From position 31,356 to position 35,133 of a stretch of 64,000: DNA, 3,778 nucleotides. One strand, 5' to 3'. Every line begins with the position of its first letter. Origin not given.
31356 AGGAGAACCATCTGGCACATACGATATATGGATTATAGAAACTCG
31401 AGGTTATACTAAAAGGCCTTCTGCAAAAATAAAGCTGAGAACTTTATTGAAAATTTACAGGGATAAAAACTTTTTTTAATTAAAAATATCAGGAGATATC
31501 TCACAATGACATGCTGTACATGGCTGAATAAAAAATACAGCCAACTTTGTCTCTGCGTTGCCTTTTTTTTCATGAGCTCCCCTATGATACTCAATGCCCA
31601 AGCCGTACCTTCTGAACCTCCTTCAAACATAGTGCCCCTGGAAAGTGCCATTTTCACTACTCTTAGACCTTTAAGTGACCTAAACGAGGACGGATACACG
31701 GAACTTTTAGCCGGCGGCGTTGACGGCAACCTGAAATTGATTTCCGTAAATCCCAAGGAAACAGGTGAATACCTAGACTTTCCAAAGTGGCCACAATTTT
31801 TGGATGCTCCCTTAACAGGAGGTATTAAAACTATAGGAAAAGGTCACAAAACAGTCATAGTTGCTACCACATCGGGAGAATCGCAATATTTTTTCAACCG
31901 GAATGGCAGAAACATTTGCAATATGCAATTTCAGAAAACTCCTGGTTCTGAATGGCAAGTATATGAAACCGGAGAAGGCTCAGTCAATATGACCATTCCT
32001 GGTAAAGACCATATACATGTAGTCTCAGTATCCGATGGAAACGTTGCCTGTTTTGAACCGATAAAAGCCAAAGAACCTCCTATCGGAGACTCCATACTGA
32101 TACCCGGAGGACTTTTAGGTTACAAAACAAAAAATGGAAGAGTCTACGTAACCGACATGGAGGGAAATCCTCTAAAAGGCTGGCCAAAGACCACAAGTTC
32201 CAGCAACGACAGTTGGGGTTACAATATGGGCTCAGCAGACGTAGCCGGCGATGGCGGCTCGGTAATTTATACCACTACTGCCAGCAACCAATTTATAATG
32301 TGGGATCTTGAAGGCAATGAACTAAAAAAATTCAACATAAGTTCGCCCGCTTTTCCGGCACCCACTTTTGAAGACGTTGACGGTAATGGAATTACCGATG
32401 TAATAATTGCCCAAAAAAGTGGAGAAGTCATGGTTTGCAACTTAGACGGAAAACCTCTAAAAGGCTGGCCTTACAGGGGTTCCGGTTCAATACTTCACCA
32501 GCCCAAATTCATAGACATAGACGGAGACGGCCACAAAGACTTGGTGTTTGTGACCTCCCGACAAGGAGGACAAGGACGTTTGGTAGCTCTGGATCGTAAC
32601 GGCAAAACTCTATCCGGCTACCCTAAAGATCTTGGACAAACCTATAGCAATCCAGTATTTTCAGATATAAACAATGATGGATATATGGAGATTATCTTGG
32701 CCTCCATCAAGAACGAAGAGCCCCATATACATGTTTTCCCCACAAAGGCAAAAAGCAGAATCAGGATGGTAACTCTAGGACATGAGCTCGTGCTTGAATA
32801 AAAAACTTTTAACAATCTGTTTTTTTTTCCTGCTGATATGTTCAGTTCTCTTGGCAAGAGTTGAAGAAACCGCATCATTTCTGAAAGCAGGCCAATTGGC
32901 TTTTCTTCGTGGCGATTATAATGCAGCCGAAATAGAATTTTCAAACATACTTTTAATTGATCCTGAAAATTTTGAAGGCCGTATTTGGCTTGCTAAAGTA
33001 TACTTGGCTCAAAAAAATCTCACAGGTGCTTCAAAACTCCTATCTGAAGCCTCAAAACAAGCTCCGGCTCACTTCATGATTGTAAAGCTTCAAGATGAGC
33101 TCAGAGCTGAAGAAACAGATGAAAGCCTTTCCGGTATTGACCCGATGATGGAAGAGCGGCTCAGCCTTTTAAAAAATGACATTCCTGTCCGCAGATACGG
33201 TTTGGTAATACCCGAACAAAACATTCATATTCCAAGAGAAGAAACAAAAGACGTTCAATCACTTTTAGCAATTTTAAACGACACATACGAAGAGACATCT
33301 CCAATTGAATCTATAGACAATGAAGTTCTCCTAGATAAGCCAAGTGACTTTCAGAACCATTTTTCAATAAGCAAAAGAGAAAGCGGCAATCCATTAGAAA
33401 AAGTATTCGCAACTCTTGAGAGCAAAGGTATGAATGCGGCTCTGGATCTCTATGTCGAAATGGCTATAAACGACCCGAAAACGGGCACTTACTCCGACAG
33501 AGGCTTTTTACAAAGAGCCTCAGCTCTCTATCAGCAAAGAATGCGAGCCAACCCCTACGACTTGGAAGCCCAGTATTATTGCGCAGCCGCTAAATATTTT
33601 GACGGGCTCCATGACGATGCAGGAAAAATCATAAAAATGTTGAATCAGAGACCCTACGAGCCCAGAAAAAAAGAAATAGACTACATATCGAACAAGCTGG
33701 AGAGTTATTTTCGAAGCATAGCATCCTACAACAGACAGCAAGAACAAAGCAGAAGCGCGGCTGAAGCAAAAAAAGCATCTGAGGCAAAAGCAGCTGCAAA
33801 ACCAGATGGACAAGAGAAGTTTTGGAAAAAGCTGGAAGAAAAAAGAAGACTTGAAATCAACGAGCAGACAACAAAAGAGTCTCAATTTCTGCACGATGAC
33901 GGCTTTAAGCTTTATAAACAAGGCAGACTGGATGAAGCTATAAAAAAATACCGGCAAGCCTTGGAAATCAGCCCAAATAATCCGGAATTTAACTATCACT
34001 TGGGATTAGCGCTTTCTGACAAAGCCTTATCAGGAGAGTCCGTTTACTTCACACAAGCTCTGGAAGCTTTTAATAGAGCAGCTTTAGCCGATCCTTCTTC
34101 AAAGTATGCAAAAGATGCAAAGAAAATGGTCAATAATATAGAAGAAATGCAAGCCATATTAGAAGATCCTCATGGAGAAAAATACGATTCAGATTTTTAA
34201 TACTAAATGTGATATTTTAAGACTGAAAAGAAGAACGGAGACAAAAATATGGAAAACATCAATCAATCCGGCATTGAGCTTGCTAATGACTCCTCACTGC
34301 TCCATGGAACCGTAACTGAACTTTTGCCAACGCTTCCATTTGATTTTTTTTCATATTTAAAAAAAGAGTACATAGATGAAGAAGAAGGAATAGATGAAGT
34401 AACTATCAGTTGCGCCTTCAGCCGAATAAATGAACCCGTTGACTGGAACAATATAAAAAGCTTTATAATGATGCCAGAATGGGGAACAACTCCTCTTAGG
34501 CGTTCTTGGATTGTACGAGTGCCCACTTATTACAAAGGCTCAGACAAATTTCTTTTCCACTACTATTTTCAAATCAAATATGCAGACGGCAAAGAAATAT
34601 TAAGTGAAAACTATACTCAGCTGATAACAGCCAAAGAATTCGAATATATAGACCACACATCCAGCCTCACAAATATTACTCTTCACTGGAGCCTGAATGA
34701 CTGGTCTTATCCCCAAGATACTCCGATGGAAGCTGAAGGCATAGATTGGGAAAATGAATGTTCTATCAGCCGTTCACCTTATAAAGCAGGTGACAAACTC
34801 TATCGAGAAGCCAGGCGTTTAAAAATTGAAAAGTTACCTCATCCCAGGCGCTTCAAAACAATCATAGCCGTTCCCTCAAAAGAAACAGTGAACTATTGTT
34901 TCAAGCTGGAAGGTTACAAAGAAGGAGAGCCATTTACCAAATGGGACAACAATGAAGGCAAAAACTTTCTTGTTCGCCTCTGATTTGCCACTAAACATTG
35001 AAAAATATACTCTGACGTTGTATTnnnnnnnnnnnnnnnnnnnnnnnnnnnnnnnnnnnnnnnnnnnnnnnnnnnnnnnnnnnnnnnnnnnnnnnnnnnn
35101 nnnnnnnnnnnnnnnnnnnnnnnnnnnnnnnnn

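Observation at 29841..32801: Minor-pilin operon (two prepilins + small TM protein) capped by an FG-GAP beta-propeller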

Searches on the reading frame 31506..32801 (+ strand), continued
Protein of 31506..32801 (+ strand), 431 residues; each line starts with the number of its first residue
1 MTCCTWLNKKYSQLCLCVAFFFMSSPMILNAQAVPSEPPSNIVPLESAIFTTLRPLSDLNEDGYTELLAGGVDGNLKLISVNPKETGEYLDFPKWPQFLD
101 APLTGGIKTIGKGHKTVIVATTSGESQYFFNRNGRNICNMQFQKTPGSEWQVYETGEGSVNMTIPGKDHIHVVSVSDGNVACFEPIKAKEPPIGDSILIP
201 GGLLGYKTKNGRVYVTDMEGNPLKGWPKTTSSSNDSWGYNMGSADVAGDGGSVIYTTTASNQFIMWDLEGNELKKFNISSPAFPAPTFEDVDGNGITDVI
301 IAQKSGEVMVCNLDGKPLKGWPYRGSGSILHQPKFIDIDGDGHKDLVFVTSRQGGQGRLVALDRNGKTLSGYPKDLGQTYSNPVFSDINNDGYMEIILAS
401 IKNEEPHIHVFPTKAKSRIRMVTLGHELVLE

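Call 80: search_protein_families(library=ncbifam, proteins=[L064:13060-14469:-, L064:14503-15792:-, L064:15813-16301:-, L059:3388-5331:+], max_evalue=0.01)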
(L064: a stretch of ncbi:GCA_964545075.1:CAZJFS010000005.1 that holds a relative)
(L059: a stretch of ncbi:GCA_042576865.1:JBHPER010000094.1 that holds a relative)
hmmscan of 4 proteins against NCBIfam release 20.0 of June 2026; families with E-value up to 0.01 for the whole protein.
L064:13060-14469:- (469 aa): 1 family
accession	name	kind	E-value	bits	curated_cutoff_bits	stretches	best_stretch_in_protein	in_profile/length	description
NF041013.1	T4P_ComGE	equivalog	0.00018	21.5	49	1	15-61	3-49/83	competence type IV pilus minor pilin ComGE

L064:14503-15792:- (429 aa): 0 families

L064:15813-16301:- (162 aa): 0 families

L059:3388-5331:+ (648 aa): 0 families

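Call 81: search_protein_families(library=pfam, proteins=[L064:13060-14469:-, L064:14503-15792:-, L064:15813-16301:-, L059:3388-5331:+], max_evalue=0.01)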
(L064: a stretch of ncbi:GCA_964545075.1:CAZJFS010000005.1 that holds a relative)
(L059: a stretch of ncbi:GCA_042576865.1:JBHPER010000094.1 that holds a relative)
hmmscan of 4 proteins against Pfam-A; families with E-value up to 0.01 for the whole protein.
L064:13060-14469:- (469 aa): 0 families

L064:14503-15792:- (429 aa): 0 families

L064:15813-16301:- (162 aa): 0 families

L059:3388-5331:+ (648 aa): 0 families

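Call 83: find_encoding_contigs(protein=P0024, flank=5000, max_places=1)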
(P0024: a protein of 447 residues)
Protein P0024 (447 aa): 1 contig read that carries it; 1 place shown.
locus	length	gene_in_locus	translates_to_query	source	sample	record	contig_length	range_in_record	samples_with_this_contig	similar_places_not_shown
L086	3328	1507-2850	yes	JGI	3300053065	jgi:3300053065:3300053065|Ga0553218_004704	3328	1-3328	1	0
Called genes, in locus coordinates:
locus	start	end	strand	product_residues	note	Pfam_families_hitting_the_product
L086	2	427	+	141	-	?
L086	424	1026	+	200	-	PF07963:N_methyl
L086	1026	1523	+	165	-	-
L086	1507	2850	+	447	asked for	PF12256:TcdB_toxin_midN (faint), PF16743:PliI (faint), PF00404:Dockerin_1 (faint), PF01839:FG-GAP (faint), PF13570:Beta-prop_ACSF4, PF13517:FG-GAP_3, PF25292:Beta-prop_CGLA, PF13517:FG-GAP_3, +4 more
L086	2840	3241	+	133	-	PF10105:DUF2344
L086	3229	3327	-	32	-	?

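Call 93: search_protein_families(library=pfam, proteins=[L007:5159-6556:+, L065:40-540:+, L063:2179-6687:+], max_evalue=0.001)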
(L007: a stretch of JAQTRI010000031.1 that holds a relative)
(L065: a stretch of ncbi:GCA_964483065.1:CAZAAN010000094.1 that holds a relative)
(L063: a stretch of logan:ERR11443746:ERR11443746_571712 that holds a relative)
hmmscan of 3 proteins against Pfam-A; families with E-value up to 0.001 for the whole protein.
L007:5159-6556:+ (466 aa): 1 family
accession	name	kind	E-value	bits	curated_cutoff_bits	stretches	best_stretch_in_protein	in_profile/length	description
PF01435.24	Peptidase_M48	-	2e-28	99.9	20.3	1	89-266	2-182/186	Peptidase family M48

L065:40-540:+ (167 aa): 0 families

L063:2179-6687:+ (1503 aa): 5 families
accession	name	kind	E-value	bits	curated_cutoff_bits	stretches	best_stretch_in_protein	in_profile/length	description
PF00207.28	A2M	-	3.7e-20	72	21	1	1227-1317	1-92/92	Alpha-2-macroglobulin family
PF01835.25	MG2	-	4.7e-19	69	32.8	1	580-665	4-84/96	MG2 domain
PF07703.20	A2M_BRD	-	2e-07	31.9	22.7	1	944-1053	7-121/140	Alpha-2-macroglobulin bait region domain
PF17962.7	bMG6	-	3e-05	24.6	23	0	82-142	13-74/112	Bacterial macroglobulin domain 6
PF00576.27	Transthyretin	-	0.00063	20.8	25.3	0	495-538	4-44/109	HIUase/Transthyretin family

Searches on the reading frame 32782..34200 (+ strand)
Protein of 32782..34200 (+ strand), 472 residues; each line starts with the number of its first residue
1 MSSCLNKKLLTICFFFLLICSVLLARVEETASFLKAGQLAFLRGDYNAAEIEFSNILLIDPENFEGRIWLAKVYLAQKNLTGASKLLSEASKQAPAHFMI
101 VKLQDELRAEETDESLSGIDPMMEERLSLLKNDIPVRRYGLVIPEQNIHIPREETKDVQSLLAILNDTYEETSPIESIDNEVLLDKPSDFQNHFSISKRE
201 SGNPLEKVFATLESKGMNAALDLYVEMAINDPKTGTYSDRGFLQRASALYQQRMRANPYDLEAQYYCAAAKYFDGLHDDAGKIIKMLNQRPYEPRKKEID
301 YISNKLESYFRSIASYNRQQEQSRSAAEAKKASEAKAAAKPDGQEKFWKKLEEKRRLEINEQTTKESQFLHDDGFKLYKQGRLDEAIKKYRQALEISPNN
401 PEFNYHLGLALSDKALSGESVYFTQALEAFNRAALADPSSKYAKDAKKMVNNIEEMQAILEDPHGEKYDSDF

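Call 3: search_protein_families(library=pfam, proteins=[window:32782-34200:+], max_evalue=1)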
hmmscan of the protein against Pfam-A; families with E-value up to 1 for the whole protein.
window:32782-34200:+ (472 aa): 22 families
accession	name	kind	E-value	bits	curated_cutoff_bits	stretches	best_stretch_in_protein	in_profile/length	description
PF14559.12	TPR_19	-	2.2e-17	63.6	25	2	41-96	2-57/68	Tetratricopeptide repeat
PF13414.12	TPR_11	-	5.9e-15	55.1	26.8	1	377-411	4-38/42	TPR repeat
PF07719.23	TPR_2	-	1.2e-13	50.4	27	3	375-400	9-34/34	Tetratricopeptide repeat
PF13428.12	TPR_14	-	6.9e-11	42.2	23.5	2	378-408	12-42/44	Tetratricopeptide repeat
PF00515.34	TPR_1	-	1.3e-09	37.8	27.8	1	376-400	10-34/34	Tetratricopeptide repeat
PF24575.1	TPR_Slam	-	4e-08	34.1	35.2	1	374-412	54-92/104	Surface lipoprotein assembly modifier, N-terminal TPR repeats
PF13431.12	TPR_17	-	1.8e-07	31.3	24.4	1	390-413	2-25/34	Tetratricopeptide repeat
PF13432.12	TPR_16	-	1.4e-06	29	32.7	2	377-411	7-41/65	Tetratricopeptide repeat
PF13181.12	TPR_8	-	6.4e-06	26.4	25.7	1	378-400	12-34/34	Tetratricopeptide repeat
PF12895.13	ANAPC3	-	3e-05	24.7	27.2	1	45-98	4-56/82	Anaphase-promoting complex, cyclosome, subunit 3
PF25060.1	ARM_TT21_2nd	-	0.00021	21.3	27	1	37-78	229-270/270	Tetratricopeptide repeat protein 21 second ARM domain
PF25064.1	ARM_TT21_5th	-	0.00048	20.9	27.8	1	29-95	1-66/117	TT21 fifth ARM repeats domain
PF13176.12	TPR_7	-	0.001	19.4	27.9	1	379-399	11-31/36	Tetratricopeptide repeat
PF23558.1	TPR_P4H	-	0.01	16.4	27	1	353-402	28-77/91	Prolyl 4-hydroxylase peptide-substrate-binding domain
PF14561.12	TPR_20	-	0.011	16.5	25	0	250-280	11-41/90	Tetratricopeptide repeat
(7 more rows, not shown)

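Call 4: search_protein_families(library=ncbifam, proteins=[window:32782-34200:+], max_evalue=1)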
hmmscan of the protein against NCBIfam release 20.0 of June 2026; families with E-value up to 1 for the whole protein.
window:32782-34200:+ (472 aa): 16 families
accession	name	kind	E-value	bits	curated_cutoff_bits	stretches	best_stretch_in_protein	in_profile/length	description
TIGR02917.1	PEP_TPR_lipo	equivalog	9.9e-14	50.2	312.2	2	16-94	5-86/899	XrtA/PEP-CTERM system TPR-repeat protein PrsT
TIGR02552.1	LcrH_SycD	equivalog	2.1e-08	33.9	104.8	2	368-441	19-86/136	SycD/LcrH family type III secretion system chaperone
NF040959.1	MamA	equivalog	9.5e-08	31.7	200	1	372-434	110-166/204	magnetosome protein MamA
NF042912.1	Amuc_1098_fam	equivalog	1e-07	30.5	750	2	355-463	29-137/805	Amuc_1098 family type IV pilus outer membrane protein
NF008520.0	PRK11447.1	equivalog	5.3e-07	27.8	858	2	340-444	433-535/1157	cellulose synthase complex outer membrane protein BcsC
TIGR00990.1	3a0801s09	subfamily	6.6e-05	21.7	757.25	2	320-399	81-159/615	mitochondrial import receptor subunit TOM70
NF011886.0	PRK15359.1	equivalog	9.7e-05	22.2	146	1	34-88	28-82/144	type III secretion system chaperone protein SscB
TIGR03302.1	OM_YfiO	subfamily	0.00031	20.3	81.4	1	372-458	75-166/239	outer membrane protein assembly factor BamD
NF052304.1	CdsG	equivalog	0.00049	20.3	170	1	31-100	9-78/133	CdsG family type III secretion system protein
NF053607.1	CHU_0125_OmpA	equivalog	0.00065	18.3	620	1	357-462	45-142/639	CHU_0125 family OmpA-like outer membrane integrity protein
NF041522.1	TPR_sll0314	equivalog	0.0015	17.8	225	1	381-435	194-249/275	Sll0314/Alr1548 family TPR repeat-containing protein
NF033762.1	social_mot_Tgl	equivalog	0.0024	17.2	225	1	361-411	25-75/252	social motility TPR repeat lipoprotein Tgl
TIGR03939.1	PGA_TPR_OMP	equivalog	0.003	15.8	366.65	2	34-111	433-510/800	poly-beta-1,6 N-acetyl-D-glucosamine export porin PgaA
TIGR02521.1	type_IV_pilW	equivalog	0.03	13.9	154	2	377-415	41-113/234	type IV pilus biogenesis/stability protein PilW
NF045484.1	TransRegExoR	equivalog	0.033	13.4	450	1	356-395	30-71/267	exopolysaccharide production regulator ExoR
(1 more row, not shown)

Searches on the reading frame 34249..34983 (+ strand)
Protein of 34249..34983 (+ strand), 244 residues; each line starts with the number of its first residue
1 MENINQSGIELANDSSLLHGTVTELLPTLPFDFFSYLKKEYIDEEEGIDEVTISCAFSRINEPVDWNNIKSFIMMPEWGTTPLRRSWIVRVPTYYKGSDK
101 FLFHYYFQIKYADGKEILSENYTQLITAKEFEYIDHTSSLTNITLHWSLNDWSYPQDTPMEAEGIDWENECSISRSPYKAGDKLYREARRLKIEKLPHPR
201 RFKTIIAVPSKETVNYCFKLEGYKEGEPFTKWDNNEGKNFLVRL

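Call 3: search_protein_families(library=pfam, proteins=[window:34249-34983:+], max_evalue=1)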
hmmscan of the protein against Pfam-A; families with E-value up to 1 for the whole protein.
window:34249-34983:+ (244 aa): 3 families
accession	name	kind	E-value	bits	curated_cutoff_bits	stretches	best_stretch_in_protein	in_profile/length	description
PF16760.10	CBM53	-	0.00016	22.3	27.6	1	141-163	11-33/57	Starch/carbohydrate-binding module (family 53)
PF07825.17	Exc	-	0.057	13.9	23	1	148-200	4-58/77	Excisionase-like protein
PF03370.18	CBM_21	-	0.24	12.1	28.9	0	210-242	84-112/113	Carbohydrate/starch-binding module (family 21)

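Call 4: search_protein_families(library=ncbifam, proteins=[window:34249-34983:+], max_evalue=1)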
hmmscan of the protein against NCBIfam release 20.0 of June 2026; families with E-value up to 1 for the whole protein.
window:34249-34983:+ (244 aa): 0 families
